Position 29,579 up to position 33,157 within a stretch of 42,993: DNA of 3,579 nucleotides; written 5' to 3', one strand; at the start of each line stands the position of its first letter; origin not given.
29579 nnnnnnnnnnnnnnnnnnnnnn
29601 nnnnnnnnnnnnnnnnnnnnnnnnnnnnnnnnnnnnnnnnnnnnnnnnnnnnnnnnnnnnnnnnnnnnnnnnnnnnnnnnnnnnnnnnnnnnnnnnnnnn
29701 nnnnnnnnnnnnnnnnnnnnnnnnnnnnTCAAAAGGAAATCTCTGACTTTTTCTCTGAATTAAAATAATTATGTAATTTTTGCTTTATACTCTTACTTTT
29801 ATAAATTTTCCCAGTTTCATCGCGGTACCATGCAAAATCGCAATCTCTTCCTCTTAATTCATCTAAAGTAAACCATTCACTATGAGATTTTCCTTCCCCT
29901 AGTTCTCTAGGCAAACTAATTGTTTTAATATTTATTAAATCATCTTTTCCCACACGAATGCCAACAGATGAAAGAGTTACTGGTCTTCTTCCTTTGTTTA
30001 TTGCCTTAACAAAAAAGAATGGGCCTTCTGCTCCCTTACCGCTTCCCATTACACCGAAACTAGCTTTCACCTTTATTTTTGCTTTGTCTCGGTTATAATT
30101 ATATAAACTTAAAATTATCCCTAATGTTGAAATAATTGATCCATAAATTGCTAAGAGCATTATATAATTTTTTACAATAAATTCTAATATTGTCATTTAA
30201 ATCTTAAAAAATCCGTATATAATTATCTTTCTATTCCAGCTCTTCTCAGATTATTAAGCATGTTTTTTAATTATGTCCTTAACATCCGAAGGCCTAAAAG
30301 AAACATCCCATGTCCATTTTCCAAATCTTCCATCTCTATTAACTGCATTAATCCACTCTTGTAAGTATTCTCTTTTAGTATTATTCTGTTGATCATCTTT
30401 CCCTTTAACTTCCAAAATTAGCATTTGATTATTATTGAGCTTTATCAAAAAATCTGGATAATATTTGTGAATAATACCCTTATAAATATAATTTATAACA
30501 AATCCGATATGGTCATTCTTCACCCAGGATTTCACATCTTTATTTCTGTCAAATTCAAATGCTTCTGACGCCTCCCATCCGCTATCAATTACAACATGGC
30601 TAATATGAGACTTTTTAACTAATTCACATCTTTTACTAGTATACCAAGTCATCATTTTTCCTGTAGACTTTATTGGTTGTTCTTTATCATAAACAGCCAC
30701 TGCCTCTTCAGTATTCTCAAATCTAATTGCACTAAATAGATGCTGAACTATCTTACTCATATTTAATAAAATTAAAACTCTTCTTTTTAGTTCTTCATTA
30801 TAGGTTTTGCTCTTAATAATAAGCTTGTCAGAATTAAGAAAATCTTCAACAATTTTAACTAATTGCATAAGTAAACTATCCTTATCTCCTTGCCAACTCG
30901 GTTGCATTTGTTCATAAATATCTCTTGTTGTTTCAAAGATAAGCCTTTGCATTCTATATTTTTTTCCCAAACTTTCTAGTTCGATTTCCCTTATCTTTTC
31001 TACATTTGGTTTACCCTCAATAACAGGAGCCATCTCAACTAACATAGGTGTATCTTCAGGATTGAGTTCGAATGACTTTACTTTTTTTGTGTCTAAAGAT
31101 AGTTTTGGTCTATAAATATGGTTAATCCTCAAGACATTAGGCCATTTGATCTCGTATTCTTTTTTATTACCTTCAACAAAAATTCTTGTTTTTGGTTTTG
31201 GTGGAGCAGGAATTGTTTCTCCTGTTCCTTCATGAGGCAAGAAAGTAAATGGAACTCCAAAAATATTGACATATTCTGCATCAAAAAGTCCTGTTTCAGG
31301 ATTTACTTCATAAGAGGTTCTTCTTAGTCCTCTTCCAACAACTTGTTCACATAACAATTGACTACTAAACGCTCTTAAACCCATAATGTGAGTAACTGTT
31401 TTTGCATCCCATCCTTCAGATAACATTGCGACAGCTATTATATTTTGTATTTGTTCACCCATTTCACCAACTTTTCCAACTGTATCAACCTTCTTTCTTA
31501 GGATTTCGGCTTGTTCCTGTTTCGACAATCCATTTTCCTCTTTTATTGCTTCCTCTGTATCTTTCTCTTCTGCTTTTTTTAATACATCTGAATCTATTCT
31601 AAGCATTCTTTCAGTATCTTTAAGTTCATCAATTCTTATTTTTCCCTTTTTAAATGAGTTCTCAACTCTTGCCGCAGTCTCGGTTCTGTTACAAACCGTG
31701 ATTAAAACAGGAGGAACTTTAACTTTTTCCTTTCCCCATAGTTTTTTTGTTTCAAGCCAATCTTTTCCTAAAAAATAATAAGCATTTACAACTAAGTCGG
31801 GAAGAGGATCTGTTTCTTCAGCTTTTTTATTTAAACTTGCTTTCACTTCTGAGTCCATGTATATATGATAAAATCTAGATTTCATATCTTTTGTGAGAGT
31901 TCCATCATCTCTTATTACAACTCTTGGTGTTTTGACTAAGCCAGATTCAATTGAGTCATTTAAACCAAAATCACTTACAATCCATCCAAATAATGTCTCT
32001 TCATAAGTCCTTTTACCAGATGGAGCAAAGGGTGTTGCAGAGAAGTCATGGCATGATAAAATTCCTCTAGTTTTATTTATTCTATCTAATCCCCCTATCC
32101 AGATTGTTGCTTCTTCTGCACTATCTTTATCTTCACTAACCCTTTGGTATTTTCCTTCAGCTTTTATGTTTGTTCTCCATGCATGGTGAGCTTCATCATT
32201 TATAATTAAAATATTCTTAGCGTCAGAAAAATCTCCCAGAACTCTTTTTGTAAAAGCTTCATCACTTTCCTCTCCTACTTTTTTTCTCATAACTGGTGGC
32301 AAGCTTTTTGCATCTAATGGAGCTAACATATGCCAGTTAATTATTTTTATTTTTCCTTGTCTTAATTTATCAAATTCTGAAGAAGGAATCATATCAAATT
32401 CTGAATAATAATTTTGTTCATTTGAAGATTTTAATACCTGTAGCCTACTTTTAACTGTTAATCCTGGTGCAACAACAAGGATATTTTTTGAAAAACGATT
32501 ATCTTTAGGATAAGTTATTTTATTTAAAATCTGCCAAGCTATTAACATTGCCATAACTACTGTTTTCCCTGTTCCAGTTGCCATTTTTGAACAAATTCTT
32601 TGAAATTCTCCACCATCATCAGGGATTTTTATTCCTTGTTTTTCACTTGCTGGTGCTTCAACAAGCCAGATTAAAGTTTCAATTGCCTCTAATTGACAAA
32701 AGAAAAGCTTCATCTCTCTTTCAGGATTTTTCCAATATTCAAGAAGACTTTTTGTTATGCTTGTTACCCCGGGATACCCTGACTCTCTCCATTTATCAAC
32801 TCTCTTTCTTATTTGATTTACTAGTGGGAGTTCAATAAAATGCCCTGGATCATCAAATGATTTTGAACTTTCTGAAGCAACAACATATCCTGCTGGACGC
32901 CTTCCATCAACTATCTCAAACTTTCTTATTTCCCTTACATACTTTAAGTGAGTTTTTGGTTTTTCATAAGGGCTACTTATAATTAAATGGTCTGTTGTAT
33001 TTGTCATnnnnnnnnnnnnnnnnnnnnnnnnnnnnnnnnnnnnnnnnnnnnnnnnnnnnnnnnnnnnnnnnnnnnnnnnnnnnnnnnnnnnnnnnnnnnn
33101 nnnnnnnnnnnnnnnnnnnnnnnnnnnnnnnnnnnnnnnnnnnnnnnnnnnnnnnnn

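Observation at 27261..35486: Type III R-M operon extended by a membrane protein and a large FokI-like nuclease: candidate undescribed composite defence module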

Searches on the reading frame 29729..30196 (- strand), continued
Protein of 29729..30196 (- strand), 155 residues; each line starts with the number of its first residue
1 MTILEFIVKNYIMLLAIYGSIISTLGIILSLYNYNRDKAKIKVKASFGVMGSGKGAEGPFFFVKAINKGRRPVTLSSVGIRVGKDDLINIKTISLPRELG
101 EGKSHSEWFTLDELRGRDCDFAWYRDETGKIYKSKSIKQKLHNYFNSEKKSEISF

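Call 85: search_protein_families(library=pfam, alignment_id=A6, max_evalue=1)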
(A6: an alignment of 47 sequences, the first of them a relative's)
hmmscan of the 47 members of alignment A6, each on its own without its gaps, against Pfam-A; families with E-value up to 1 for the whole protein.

A. member 1, P0005 (155 aa): 2 families
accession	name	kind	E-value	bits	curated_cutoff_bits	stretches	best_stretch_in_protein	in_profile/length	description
PF23222.1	RRM_PARP14_1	-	0.0064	16.8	27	1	133-152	11-30/80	PAR14-like, first RRM domain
PF12904.13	Collagen_bind_2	-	0.11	12.8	22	1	110-150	40-80/92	Putative collagen-binding domain of a collagenase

B. families by the number of members that match (of 47 scanned): 18 families
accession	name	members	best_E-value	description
PF12904.13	Collagen_bind_2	13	0.00023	Putative collagen-binding domain of a collagenase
PF23222.1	RRM_PARP14_1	13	0.00091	PAR14-like, first RRM domain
PF11167.13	DUF2953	4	0.041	Protein of unknown function (DUF2953)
PF06173.18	DUF986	2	0.075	Protein of unknown function (DUF986)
PF05257.22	CHAP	2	0.13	CHAP domain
PF22809.1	DUF7014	1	0.015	Domain of unknown function (DUF7014)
PF00932.25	LTD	1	0.037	Lamin Tail Domain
PF11611.13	DUF4352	1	0.048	Domain of unknown function (DUF4352)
PF13911.12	AhpC-TSA_2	1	0.056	AhpC/TSA antioxidant enzyme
PF24360.1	DUF7516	1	0.076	Domain of unknown function (DUF7516)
PF09976.15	TPR_21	1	0.078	Tetratricopeptide repeat-like domain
PF19081.6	Ig_7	1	0.097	Ig-like domain CHU_C associated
PF04914.18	DltD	1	0.12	DltD protein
PF04185.19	Phosphoesterase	1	0.14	Phosphoesterase family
PF02230.22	Abhydrolase_2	1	0.18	Phospholipase/Carboxylesterase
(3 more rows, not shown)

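Call 87: find_related_loci(query=A2, collection=viral_contigs, flank=8000)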
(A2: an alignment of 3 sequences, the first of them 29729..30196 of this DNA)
Query A2 (155 aa) in viral_contigs; peptide patterns used: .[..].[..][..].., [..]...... (x = any residue, [..] = any of these).
223 stretches matched a pattern, but none encodes a relative of the query by tblastn (E <= 1e-3).

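Call 100: search_protein_families(library=padloc, proteins=[L005:8524-9807:+, L008:8443-9267:+, L013:8465-9187:+, L015:8457-9554:+, L030:7437-8186:+, L032:7661-8305:+, L033:4203-5918:+], max_evalue=0.01)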
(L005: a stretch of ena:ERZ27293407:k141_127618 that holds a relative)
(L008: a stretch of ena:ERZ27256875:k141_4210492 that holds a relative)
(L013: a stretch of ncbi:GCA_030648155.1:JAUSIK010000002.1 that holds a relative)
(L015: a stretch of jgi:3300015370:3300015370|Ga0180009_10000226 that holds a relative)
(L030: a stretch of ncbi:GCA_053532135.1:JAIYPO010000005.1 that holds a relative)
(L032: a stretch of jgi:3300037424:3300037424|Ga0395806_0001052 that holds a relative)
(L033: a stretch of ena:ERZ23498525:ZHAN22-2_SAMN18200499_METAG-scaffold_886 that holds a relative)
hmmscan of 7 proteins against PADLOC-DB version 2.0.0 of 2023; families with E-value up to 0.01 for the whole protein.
L005:8524-9807:+ (427 aa): 0 families

L008:8443-9267:+ (274 aa): 0 families

L013:8465-9187:+ (240 aa): 0 families

L015:8457-9554:+ (365 aa): 0 families

L030:7437-8186:+ (249 aa): 1 family
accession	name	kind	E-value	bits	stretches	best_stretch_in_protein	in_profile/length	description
PDLC02353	AbiV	-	0.0038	15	1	9-62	16-69/196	AbiV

L032:7661-8305:+ (214 aa): 2 families
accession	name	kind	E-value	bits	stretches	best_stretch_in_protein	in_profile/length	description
PDLC04163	HEC-09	-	1.5e-07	29.2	1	1-171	1-146/203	-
PDLC01154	NYN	-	1.7e-06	25.6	1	127-181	228-279/310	"LabA-like protein, NYN family nuclease"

L033:4203-5918:+ (571 aa): 2 families
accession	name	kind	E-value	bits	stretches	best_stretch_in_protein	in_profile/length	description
PDLC04715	PDC-M58A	-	6.2e-10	37.2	1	21-130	8-118/154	-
PDLC01171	TPR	-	1.6e-05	22.1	1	427-563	101-246/504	TPR repeats containing protein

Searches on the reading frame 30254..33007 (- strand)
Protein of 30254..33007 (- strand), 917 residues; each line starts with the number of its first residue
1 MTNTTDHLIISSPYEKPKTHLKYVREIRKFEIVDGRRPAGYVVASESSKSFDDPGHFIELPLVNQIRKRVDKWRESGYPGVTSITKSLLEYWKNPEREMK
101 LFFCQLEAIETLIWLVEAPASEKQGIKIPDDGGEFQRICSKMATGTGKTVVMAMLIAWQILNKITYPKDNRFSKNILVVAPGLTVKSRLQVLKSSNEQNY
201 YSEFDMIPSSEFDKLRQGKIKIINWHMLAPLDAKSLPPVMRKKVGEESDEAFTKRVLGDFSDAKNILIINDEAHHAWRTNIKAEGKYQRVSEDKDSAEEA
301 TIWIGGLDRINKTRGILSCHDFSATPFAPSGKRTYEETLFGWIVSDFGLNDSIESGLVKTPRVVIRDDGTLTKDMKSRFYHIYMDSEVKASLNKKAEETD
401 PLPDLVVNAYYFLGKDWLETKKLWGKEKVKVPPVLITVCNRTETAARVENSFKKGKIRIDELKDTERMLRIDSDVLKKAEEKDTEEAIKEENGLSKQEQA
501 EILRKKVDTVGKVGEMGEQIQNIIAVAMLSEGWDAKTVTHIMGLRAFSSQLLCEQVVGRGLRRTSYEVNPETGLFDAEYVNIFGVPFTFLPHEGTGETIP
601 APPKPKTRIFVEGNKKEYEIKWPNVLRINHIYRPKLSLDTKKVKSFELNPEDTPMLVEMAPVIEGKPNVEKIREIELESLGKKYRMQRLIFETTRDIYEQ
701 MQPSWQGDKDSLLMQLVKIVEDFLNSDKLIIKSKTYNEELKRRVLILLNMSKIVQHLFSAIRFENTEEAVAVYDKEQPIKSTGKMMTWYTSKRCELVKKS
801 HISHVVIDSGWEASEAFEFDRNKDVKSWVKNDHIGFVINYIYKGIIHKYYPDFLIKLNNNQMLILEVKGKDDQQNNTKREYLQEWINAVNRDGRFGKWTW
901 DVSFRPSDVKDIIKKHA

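Call 5: search_protein_families(library=pfam, proteins=[window:30254-33007:-], max_evalue=0.01)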
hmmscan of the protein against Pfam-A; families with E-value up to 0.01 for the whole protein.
window:30254-33007:- (917 aa): 3 families
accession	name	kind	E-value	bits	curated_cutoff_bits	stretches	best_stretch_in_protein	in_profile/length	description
PF04851.21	ResIII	-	5.3e-13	49.7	22.5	1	99-291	2-147/164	Type III restriction enzyme, res subunit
PF08722.17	Tn7_TnsA-like_N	-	0.0036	18.3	26.5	0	824-875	3-56/85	TnsA-like endonuclease N terminal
PF19778.5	RE_endonuc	-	0.0042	17.3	23.4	1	799-881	2-84/108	Endonuclease domain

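Call 6: search_protein_families(library=padloc, proteins=[window:30254-33007:-], max_evalue=0.01)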
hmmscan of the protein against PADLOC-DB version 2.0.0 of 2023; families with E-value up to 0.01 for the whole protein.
window:30254-33007:- (917 aa): 3 families
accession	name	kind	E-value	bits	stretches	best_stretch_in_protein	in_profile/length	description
PDLC03648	REase_III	-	5.2e-08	29.5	1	517-563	308-354/871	Type III restriction enzyme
PDLC03650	REase_III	-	1.5e-07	28.3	1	818-883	793-858/898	Type III restriction enzyme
PDLC03647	REase_III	-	0.0026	14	1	500-563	491-550/989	Type III restriction enzyme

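Call 7: search_protein_families(library=ncbifam, proteins=[window:30254-33007:-], max_evalue=0.1)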
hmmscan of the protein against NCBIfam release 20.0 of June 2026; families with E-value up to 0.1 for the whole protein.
window:30254-33007:- (917 aa): 4 families
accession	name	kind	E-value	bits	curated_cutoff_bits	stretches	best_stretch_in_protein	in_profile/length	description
NF046055.1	restr_BPTD_3080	equivalog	0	1104.3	800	1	6-916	2-969/970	BPTD_3080 family restriction endonuclease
NF053632.1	heli_RadD_YejH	equivalog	0.0001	20.8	720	1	519-564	298-343/573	DNA repair helicase RadD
NF046051.1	restrict_EcoAI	equivalog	0.00021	19.9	550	0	136-164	178-205/768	EcoAI/FtnUII family type I restriction enzme subunit R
NF038001.1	HYExAFE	subfamily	0.0038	17.1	60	1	852-888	41-78/166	HYExAFE family protein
